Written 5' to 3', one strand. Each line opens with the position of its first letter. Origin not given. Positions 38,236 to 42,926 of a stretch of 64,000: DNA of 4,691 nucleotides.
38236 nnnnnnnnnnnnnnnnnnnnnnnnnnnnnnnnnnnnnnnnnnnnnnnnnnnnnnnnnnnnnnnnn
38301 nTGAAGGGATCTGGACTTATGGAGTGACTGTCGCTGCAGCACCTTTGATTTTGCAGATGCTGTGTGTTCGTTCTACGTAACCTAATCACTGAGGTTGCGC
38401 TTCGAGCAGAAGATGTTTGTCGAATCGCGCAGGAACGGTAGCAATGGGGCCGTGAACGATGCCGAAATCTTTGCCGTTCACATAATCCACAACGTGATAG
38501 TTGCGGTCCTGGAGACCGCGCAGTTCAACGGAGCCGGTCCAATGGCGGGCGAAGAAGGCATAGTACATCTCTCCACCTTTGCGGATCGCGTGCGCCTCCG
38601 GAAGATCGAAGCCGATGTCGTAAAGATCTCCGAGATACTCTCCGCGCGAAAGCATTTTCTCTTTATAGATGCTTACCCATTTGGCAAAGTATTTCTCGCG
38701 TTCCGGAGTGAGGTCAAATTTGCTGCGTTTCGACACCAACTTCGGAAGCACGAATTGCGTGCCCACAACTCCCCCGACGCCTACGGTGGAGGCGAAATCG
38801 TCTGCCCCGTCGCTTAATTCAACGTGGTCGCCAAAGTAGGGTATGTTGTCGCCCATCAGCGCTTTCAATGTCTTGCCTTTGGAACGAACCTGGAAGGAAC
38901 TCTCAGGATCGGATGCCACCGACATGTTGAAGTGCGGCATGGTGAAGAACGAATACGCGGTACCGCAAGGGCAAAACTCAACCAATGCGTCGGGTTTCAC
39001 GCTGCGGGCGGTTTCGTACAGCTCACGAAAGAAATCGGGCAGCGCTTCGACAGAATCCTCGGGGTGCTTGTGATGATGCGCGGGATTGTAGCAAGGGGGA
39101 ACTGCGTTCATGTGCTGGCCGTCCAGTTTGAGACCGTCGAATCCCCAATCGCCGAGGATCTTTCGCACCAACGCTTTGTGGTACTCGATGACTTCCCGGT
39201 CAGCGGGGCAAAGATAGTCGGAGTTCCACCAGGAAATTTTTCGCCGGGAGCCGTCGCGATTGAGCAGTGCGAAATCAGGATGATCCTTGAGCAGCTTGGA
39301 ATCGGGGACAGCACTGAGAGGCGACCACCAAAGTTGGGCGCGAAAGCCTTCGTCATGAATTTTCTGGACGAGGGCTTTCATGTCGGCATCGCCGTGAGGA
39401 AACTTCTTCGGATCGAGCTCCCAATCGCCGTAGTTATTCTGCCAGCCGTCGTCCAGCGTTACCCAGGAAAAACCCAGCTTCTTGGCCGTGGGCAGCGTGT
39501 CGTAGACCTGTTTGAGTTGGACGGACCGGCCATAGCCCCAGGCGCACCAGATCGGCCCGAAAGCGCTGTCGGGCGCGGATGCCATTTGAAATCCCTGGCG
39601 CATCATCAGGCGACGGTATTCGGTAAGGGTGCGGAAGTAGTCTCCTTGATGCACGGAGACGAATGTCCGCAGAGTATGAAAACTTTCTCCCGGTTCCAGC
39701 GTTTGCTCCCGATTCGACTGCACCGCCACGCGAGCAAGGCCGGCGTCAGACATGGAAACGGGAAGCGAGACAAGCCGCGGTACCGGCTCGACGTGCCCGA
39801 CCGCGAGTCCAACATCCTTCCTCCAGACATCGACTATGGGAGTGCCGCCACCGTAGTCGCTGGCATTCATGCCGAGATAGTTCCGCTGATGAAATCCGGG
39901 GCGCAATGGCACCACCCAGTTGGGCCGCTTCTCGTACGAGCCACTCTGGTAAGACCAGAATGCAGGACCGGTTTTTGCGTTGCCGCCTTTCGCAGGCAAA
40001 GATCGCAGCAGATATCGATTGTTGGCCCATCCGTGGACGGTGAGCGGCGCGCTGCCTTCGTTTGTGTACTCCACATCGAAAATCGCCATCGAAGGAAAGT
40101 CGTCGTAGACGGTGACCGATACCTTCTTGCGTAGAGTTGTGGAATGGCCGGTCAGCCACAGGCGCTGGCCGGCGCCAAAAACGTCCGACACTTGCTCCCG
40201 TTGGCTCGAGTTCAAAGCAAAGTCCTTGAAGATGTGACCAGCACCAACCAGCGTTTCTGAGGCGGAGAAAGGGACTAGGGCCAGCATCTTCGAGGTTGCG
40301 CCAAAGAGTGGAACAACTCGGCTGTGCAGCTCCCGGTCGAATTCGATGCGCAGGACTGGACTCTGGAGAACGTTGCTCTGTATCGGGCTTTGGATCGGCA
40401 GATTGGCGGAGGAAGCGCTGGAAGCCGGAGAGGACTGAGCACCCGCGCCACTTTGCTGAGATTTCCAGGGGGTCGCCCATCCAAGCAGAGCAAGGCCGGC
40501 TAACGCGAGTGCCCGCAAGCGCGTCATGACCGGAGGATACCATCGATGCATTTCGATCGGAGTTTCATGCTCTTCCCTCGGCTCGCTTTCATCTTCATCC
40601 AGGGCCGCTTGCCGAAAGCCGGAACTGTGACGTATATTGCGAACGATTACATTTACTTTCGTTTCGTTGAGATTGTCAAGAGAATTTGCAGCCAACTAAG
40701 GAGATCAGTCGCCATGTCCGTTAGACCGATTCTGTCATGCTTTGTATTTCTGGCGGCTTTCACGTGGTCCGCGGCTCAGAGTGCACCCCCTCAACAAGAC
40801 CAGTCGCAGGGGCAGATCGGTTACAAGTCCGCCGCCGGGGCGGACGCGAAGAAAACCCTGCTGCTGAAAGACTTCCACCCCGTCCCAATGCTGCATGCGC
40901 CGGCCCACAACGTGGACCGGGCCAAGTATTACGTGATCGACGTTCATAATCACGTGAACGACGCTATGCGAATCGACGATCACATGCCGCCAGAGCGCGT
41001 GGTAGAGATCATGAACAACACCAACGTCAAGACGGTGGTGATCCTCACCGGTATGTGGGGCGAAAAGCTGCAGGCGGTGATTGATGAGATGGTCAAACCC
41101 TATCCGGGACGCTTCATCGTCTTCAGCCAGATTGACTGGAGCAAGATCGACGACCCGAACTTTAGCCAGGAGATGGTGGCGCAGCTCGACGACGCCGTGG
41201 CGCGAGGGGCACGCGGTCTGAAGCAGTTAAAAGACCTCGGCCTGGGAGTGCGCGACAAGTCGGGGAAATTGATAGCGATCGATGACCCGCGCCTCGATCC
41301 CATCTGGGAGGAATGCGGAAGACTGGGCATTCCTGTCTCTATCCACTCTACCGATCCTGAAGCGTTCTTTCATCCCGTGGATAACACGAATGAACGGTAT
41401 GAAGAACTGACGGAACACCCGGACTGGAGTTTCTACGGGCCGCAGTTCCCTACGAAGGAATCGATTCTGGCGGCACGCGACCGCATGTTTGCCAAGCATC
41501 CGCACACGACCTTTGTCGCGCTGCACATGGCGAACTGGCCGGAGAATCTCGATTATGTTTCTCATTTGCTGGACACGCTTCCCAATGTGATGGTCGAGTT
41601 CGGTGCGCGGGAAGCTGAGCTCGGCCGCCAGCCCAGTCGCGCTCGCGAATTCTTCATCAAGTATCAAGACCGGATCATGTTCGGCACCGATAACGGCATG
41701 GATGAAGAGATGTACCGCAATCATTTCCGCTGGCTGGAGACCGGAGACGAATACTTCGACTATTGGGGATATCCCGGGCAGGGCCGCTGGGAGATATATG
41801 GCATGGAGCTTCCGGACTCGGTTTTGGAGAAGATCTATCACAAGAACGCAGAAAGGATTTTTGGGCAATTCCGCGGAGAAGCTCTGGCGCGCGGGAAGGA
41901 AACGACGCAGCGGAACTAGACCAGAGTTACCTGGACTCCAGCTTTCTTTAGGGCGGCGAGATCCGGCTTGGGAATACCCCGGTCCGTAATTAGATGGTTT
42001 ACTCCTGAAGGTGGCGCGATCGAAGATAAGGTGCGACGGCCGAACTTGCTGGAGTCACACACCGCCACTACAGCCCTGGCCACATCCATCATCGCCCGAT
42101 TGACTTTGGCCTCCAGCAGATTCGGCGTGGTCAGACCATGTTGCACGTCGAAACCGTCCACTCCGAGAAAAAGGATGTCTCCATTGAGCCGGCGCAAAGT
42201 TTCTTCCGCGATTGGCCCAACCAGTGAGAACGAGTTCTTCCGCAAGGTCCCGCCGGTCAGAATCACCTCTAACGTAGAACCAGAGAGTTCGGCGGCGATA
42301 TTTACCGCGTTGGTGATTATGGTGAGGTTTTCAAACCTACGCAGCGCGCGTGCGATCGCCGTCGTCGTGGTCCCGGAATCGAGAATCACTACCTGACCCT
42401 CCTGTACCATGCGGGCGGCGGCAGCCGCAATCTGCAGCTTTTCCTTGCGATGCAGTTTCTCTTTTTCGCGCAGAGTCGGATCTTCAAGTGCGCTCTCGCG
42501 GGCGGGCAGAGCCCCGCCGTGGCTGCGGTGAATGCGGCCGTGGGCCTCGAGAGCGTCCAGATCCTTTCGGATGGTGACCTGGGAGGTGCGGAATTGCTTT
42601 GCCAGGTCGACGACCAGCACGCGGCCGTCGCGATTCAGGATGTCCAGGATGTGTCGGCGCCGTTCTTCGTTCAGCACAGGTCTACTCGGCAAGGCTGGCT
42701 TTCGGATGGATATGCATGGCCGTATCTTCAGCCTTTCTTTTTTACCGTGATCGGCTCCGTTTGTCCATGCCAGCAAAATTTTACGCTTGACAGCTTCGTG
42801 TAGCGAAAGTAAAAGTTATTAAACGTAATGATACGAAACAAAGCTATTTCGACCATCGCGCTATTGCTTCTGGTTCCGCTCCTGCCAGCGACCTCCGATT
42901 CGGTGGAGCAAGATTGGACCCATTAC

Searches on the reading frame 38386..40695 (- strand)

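Call 84: search_protein_families(library=pfam, proteins=[window:38386-40695:-], max_evalue=0.00001)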
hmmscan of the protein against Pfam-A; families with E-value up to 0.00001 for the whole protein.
window:38386-40695:- (769 aa): 3 families
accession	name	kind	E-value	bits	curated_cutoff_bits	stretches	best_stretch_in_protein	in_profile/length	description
PF02065.24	Melibiase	-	5.7e-16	58.9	27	1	396-580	59-243/347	Melibiase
PF01055.32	Glyco_hydro_31_2nd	-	8.6e-11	42.2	23.5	1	374-545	4-178/328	Glycosyl hydrolases family 31 TIM-barrel domain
PF19773.5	DUF6259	-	2.7e-07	30.4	28.7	1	343-543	6-218/300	Domain of unknown function (DUF6259)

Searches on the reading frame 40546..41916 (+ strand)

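Call 84: search_protein_families(library=pfam, proteins=[window:40546-41916:+], max_evalue=0.00001)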
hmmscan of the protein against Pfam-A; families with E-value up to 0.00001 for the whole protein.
window:40546-41916:+ (457 aa): 1 family
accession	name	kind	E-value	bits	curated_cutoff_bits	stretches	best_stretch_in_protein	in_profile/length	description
PF04909.20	Amidohydro_2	-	3.7e-26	93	26.4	1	184-440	74-288/289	Amidohydrolase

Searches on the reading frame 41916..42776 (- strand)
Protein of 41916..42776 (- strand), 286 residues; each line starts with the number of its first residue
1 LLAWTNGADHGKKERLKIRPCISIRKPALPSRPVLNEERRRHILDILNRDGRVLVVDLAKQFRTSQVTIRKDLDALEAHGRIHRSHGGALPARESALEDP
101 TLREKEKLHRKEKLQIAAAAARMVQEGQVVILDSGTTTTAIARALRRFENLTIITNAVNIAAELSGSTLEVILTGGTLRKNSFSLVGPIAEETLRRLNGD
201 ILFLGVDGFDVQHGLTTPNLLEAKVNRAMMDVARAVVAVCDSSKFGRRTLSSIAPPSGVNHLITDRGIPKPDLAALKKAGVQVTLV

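Call 92: search_protein_families(library=pfam, proteins=[window:41916-42776:-], max_evalue=0.00001)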
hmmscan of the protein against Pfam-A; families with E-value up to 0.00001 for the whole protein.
window:41916-42776:- (286 aa): 3 families
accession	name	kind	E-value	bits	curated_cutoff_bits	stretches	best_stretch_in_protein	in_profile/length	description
PF00455.28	DeoRC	-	4.9e-54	183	31.8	1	109-266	2-160/160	DeoR C terminal sensor domain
PF08220.18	HTH_DeoR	-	1.8e-12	47.2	21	1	39-89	1-51/57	DeoR-like helix-turn-helix domain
PF08279.18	HTH_11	-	3e-06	27.5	25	0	39-82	1-46/55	HTH domain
